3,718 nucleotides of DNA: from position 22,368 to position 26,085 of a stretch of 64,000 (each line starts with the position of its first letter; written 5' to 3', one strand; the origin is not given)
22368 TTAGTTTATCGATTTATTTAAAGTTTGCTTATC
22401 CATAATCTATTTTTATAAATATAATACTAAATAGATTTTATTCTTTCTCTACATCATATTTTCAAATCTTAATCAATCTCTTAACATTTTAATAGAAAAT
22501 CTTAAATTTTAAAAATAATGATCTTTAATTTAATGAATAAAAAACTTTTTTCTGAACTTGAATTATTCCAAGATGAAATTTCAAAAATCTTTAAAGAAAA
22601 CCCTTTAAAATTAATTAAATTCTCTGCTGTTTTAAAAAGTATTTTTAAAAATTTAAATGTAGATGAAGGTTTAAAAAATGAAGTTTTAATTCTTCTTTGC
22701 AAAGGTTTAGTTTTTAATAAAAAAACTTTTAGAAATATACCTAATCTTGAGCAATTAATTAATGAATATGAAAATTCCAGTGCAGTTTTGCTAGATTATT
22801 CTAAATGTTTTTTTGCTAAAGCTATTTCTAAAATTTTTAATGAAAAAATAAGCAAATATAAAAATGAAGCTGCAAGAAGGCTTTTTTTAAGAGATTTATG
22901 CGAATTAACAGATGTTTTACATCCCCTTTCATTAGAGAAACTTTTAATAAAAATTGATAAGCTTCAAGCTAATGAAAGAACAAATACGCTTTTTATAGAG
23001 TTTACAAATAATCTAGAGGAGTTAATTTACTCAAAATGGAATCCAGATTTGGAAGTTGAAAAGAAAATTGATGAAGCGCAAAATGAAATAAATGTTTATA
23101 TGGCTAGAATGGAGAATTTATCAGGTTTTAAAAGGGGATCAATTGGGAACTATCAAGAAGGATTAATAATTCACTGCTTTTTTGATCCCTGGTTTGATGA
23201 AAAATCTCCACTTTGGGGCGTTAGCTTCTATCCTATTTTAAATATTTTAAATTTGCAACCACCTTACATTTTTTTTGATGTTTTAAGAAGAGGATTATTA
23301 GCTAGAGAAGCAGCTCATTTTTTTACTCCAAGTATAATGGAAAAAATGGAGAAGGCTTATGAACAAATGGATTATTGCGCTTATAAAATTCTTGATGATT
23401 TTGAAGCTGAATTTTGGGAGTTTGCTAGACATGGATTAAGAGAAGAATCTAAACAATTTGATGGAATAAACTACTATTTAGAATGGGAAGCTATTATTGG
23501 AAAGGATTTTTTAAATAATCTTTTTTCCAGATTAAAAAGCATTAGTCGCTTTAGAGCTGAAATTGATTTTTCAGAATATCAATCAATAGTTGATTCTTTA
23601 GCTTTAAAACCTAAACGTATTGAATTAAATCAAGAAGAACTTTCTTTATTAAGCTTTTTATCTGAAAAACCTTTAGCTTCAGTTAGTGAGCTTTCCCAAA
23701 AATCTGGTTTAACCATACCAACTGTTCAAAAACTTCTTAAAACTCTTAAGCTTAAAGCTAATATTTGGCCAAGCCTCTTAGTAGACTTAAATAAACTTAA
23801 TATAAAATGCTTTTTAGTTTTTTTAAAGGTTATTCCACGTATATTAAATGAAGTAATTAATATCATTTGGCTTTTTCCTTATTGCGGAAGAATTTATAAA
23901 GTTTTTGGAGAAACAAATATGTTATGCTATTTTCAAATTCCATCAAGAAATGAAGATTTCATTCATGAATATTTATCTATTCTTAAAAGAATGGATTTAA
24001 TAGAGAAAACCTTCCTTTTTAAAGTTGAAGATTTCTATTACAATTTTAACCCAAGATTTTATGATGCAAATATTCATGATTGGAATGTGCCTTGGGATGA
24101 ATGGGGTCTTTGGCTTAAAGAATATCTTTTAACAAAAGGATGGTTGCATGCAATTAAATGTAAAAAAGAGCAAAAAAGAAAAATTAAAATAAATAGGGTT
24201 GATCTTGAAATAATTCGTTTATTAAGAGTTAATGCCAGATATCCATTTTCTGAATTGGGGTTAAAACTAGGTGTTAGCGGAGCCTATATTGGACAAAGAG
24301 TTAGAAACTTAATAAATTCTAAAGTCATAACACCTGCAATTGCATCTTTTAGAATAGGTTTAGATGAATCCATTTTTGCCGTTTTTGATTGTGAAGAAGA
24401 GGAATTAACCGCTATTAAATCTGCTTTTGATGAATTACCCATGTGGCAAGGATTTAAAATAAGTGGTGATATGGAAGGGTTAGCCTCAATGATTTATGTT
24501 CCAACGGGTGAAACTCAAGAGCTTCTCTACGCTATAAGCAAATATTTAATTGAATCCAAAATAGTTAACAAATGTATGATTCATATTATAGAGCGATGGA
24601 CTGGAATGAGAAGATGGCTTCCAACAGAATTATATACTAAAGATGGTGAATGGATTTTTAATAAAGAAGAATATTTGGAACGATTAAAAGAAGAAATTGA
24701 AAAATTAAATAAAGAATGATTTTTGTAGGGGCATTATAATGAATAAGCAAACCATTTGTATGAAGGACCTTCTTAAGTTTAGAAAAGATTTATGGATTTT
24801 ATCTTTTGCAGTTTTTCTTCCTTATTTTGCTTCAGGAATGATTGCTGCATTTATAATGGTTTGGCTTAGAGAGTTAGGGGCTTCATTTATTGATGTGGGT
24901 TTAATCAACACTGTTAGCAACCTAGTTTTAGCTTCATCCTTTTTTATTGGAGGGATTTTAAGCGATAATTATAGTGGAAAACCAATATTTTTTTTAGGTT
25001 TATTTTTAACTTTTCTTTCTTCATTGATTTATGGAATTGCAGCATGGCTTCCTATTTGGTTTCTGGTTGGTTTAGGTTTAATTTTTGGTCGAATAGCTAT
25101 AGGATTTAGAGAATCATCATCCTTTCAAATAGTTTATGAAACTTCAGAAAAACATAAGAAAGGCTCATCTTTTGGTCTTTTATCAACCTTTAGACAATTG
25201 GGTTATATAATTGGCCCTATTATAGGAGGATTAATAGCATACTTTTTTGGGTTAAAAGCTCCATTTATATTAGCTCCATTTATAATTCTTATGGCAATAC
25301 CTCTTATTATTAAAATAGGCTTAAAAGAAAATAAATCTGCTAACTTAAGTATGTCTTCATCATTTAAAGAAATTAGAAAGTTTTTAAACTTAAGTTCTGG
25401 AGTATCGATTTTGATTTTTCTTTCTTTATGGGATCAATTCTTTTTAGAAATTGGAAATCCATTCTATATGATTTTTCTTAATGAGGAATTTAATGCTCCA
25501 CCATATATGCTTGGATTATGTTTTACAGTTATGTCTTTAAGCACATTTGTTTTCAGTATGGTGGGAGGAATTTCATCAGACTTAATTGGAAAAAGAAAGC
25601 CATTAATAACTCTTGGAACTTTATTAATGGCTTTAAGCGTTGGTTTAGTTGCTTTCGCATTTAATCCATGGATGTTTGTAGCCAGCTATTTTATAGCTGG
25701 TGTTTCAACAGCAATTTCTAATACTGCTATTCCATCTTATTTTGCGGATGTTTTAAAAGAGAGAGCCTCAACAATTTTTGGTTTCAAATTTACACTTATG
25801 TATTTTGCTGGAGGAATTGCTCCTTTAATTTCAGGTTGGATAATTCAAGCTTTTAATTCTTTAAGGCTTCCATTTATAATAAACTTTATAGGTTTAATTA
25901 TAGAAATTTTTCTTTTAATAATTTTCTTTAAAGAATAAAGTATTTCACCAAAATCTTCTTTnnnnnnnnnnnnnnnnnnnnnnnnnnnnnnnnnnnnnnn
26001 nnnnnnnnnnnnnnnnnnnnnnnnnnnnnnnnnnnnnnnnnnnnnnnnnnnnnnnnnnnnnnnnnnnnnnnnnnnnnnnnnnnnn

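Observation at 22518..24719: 733-aa protein fusing an unknown ~370-aa N-terminal domain to two tandem Lrp/AsnC-like wHTH modules, flanked by MFS transporter genes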

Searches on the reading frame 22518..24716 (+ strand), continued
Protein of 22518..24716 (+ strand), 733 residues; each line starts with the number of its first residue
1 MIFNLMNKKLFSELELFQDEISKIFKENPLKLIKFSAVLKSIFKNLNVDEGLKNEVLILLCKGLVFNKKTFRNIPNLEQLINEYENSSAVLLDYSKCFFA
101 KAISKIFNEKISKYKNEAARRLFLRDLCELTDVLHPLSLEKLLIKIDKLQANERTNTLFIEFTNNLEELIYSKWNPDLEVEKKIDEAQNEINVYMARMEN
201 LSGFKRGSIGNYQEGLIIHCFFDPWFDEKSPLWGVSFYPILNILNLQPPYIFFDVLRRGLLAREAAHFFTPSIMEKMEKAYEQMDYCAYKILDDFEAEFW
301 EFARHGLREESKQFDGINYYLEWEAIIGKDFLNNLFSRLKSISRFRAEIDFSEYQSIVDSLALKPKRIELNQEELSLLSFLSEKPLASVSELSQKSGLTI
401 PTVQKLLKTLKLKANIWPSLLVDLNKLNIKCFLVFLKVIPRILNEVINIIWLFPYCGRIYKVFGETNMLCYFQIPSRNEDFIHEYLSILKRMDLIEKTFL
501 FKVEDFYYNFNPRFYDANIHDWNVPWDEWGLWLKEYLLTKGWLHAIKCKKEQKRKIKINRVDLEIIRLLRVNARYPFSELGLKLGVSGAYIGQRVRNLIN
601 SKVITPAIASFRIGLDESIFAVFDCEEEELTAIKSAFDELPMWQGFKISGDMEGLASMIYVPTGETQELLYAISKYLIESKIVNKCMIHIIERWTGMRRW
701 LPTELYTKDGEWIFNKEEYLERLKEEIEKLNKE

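Call 82: list_cluster_members(proteins=[P0001, P0048])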
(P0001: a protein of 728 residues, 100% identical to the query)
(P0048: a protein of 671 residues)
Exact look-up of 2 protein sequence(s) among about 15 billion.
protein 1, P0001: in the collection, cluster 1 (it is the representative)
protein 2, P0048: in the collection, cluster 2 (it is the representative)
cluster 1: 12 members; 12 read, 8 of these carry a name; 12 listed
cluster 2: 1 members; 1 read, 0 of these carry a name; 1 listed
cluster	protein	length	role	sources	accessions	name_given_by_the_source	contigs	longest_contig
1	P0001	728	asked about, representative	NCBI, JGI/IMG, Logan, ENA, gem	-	-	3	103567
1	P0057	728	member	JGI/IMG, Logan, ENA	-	DNA-binding Lrp family transcriptional regulator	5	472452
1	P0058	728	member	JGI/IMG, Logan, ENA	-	DNA-binding Lrp family transcriptional regulator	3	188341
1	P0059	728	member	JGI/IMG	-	DNA-binding Lrp family transcriptional regulator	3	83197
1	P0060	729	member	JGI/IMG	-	DNA-binding Lrp family transcriptional regulator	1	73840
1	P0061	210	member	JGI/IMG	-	DNA-binding Lrp family transcriptional regulator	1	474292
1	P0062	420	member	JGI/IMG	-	hypothetical protein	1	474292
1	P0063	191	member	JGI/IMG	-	DNA-binding Lrp family transcriptional regulator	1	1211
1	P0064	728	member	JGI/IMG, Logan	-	DNA-binding Lrp family transcriptional regulator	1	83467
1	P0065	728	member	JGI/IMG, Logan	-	-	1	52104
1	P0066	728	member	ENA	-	-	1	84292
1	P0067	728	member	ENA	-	-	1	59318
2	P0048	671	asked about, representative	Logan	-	-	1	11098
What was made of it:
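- One contig in the 90%-identity cluster carries the gene split into 210-aa and 420-aa pieces (call 82).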

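Call 83: search_protein_families(library=pfam, alignment_id=A1, max_evalue=0.01)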
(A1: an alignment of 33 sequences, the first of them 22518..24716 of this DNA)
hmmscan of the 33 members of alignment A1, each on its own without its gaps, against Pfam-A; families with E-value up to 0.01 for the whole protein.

A. member 1, window:22518-24716:+ (733 aa): 5 families
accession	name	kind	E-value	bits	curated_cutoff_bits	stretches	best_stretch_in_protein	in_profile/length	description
PF13412.12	HTH_24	-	7.2e-12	45.1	21.9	2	559-605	2-48/48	Winged helix-turn-helix DNA-binding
PF13404.12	HTH_AsnC-type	-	1.8e-11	44.1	27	1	560-598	3-41/42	AsnC-type helix-turn-helix domain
PF09339.16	HTH_IclR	-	0.00017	21.7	22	1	375-410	6-42/52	IclR helix-turn-helix domain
PF01047.28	MarR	-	0.00037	20.7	24.6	0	370-410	1-41/59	MarR family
PF12802.13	MarR_2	-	0.0011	19.5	27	0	370-411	3-45/61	MarR family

B. families by the number of members that match (of 33 scanned): 19 families
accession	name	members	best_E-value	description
PF13404.12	HTH_AsnC-type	33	3.6e-22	AsnC-type helix-turn-helix domain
PF13412.12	HTH_24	33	1.5e-20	Winged helix-turn-helix DNA-binding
PF09339.16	HTH_IclR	27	6.1e-06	IclR helix-turn-helix domain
PF12802.13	MarR_2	26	4.9e-08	MarR family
PF01047.28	MarR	24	6.8e-11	MarR family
PF08279.18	HTH_11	8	4.9e-05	HTH domain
PF13545.12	HTH_Crp_2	8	0.00039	Crp-like helix-turn-helix domain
PF01022.26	HTH_5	7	4.2e-07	Bacterial regulatory protein, arsR family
PF04545.22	Sigma70_r4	6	0.00033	Sigma-70, region 4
PF01978.25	TrmB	5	0.00012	Sugar-specific transcriptional regulator TrmB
PF22451.2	NirdL-like_HTH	5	0.00019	Siroheme decarboxylase NirDL-like HTH domain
PF13730.12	HTH_36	5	0.00044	Helix-turn-helix domain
PF13384.12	HTH_23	5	0.0011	Homeodomain-like domain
PF08280.17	HTH_Mga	3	2e-05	M protein trans-acting positive regulator (MGA) HTH domain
PF01325.25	Fe_dep_repress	1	3.5e-05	Iron dependent repressor, N-terminal DNA binding domain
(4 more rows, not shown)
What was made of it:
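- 24180..24593 (+): Lrp/AsnC module 2 (wHTH plus RAM), aa ~555-692. All 33 aligned homologs match HTH_AsnC-type (call 83).
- On Lrp/AsnC (FFRP) transcription regulators: All 33 homologs match this model (call 83).
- Both HTHs keep canonical AsnC/MarR-type recognition-helix signatures above Pfam's threshold in every homolog (call 83). Five of 33 homologs show a weak NirdL-like_HTH Pfam hit (best E 2e-4; call 83).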

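Call 84: search_solved_structures(query=A1, max_evalue=0.001, show_alignments=0)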
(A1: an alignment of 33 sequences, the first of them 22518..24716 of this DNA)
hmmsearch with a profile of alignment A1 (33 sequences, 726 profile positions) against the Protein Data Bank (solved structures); distinct sequences matched with E-value up to 0.001: 17.
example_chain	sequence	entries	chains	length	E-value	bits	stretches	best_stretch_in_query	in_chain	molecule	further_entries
7fby_A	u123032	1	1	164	4e-14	54.8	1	548-691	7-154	Transcriptional regulatory protein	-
9w4v_A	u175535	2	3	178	6.1e-14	54.2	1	547-689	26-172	Uncharacterized HTH-type transcriptional regulator PH0140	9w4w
2dbb_A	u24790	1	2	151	1.4e-10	43.1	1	363-499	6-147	Putative HTH-type transcriptional regulator PH0061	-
2cyy_A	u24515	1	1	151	2.5e-10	42.2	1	361-481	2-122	Putative HTH-type transcriptional regulator PH1519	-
1ri7_A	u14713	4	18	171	2.7e-10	42.1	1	361-481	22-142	Putative transcriptional regulator | Putative HTH-type transcriptional regulator PH1519 | Uncharacterized HTH-type transcriptional regulator PH1519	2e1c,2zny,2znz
2cfx_A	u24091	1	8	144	8.9e-08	33.8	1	363-469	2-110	HTH-TYPE TRANSCRIPTIONAL REGULATOR LRPC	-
3i4p_A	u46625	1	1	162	1.2e-07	33.3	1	365-498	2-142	Transcriptional regulator, AsnC family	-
1i1g_A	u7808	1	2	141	4.4e-07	31.5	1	553-660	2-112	TRANSCRIPTIONAL REGULATOR LRPA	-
2efn_A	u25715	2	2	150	8e-06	27.3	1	553-646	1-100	150aa long hypothetical transcriptional regulator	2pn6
2efo_A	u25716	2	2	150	1.3e-05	26.7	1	365-485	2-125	150aa long hypothetical transcriptional regulator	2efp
2e7w_A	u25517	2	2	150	1.8e-05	26.1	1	365-484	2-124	150aa long hypothetical transcriptional regulator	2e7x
2pmh_A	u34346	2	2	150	1.9e-05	26.1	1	365-483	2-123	150aa long hypothetical transcriptional regulator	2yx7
2efq_A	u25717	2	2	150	2e-05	26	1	365-483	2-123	150aa long hypothetical transcriptional regulator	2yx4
2cg4_A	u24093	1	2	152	0.00011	23.6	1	551-618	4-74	REGULATORY PROTEIN ASNC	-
2cvi_A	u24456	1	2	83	0.0002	22.7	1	426-495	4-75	75aa long hypothetical regulatory protein AsnC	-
2e1a_A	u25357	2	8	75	0.0004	21.7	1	426-492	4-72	75aa long hypothetical regulatory protein AsnC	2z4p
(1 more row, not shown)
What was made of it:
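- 23613..24047 (+): Lrp/AsnC module 1 (wHTH plus RAM), aa ~366-510. Family profile vs PDB: positions 363-499 match PH0061 residues 6-147 of 151, E 1.4e-10; PH1519/FL11 E 2.5e-10; stand-alone RAM proteins 2cvi/2e1a E 2e-4 (call 84).
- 24180..24593 (+): Family profile positions 548-691 match PH0140 residues 7-154 of 164, E 4e-14 (call 84).
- On Lrp/AsnC (FFRP) transcription regulators: Stand-alone RAM proteins 2cvi/2e1a match at E 2e-4 (call 84).
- Checked: Both modules are complete Lrp units (wHTH plus RAM): in the A1 family-profile search module 1 matches at profile positions 361-499 and module 2 at 547-691 (call 84).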

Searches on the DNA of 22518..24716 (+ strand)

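Call 80: search_rna_families(source=L013, start=1600, end=2200, threshold=evalue, max_evalue=1)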
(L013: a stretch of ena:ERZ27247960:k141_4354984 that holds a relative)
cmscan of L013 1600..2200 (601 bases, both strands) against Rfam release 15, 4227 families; matches with E-value up to 1: 0.
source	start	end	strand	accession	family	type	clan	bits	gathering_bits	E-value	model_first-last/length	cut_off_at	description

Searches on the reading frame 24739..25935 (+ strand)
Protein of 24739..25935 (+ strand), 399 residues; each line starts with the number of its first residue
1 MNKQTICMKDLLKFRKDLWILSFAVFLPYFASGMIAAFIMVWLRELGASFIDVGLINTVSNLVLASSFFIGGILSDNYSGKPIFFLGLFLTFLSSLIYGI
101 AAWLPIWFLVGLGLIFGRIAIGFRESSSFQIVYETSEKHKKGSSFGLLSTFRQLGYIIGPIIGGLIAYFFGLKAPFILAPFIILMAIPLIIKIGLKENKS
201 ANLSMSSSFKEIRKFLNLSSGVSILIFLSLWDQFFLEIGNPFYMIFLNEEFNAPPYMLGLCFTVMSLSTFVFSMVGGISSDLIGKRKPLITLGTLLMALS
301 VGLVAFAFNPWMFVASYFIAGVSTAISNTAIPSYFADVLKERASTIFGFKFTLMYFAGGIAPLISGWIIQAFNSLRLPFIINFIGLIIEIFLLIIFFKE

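Call 3: search_protein_families(library=pfam, proteins=[window:24739-25935:+], max_evalue=1)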
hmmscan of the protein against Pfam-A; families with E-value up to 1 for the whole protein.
window:24739-25935:+ (399 aa): 6 families
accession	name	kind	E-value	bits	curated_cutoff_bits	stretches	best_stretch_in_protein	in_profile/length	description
PF07690.21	MFS_1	-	2.3e-38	132.5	33.4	2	225-397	4-172/347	Major Facilitator Superfamily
PF12832.13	MFS_1_like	-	6.4e-12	45.6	25.2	2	185-374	169-367/373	MFS_1 like family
PF05977.19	MFS_3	-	3.1e-09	36.3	27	2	17-200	14-196/524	Transmembrane secretion effector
PF00083.30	Sugar_tr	-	1.1e-07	31.6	22.3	1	256-393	46-188/452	Sugar (and other) transporter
PF01306.25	LacY_symp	-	4.2e-05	23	24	2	234-368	21-157/413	LacY proton/sugar symporter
PF12666.12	PrgI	-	0.035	15.1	27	1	150-192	18-61/91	PrgI family protein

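Call 78: search_protein_families(library=ncbifam, proteins=[window:24739-25935:+], max_evalue=0.001)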
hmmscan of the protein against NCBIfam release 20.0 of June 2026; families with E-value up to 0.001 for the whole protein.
window:24739-25935:+ (399 aa): 15 families
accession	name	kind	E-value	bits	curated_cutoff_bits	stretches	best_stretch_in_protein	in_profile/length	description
TIGR00880.1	2_A_01_02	superfamily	1.8e-20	73.5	131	2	259-399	1-140/141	multidrug resistance protein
NF012174.0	tet_MFS_A_B_C_D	equivalog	6.9e-17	61.3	475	2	70-267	59-254/382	Tet(A)/Tet(B)/Tet(C) family tetracycline efflux MFS transporter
TIGR00900.1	2A0121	subfamily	1.8e-12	47.3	319.6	1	19-372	2-363/364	H+ Antiporter protein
TIGR00893.1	2A0114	subfamily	1.7e-11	43.7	395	2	245-394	18-167/399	D-galactonate transporter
TIGR00881.1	2A0104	subfamily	4.6e-11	42.4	407.75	1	45-203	24-180/379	phosphoglycerate transporter protein PgtP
NF003477.0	PRK05122.1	subfamily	5.4e-11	41.8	374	1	17-127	18-130/404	MFS transporter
TIGR00710.1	efflux_Bcr_CflA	subfamily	1.1e-10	41.5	200.9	2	258-397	42-180/385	Bcr/CflA family efflux MFS transporter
TIGR00899.1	2A0120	subfamily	7.1e-10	38.5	522.3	1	240-338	17-112/375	sugar efflux transporter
NF012177.1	tet_MFS_42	exception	1e-09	38.2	850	1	51-187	36-168/411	tetracycline efflux MFS transporter Tet(42)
NF007792.0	PRK10489.1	equivalog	4.4e-07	29.2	324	1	3-197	3-200/419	enterobactin transporter EntS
NF007077.0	PRK09528.1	subfamily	1e-06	27.6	429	1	220-361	16-154/421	galactoside permease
NF011587.0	PRK15011.1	equivalog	6.5e-06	25.2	693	1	238-337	33-129/393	sugar efflux transporter SetB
TIGR00882.1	2A0105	subfamily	8.3e-05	21.7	220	1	234-354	16-138/396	oligosaccharide MFS transporter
NF049980.1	SfMCT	equivalog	0.00012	20.9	320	1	44-382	30-375/378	L-lactate MFS transporter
NF000218.1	FexA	exception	0.00039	19.2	900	1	18-191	23-190/475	chloramphenicol/florfenicol efflux MFS transporter FexA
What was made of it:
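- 24739..25938 (+): 12-TM MFS transporter of drug/H+ antiporter type, 19 nt downstream of X on the same strand. Pfam MFS_1 (call 3); NCBIfam efflux-type families (call 78).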
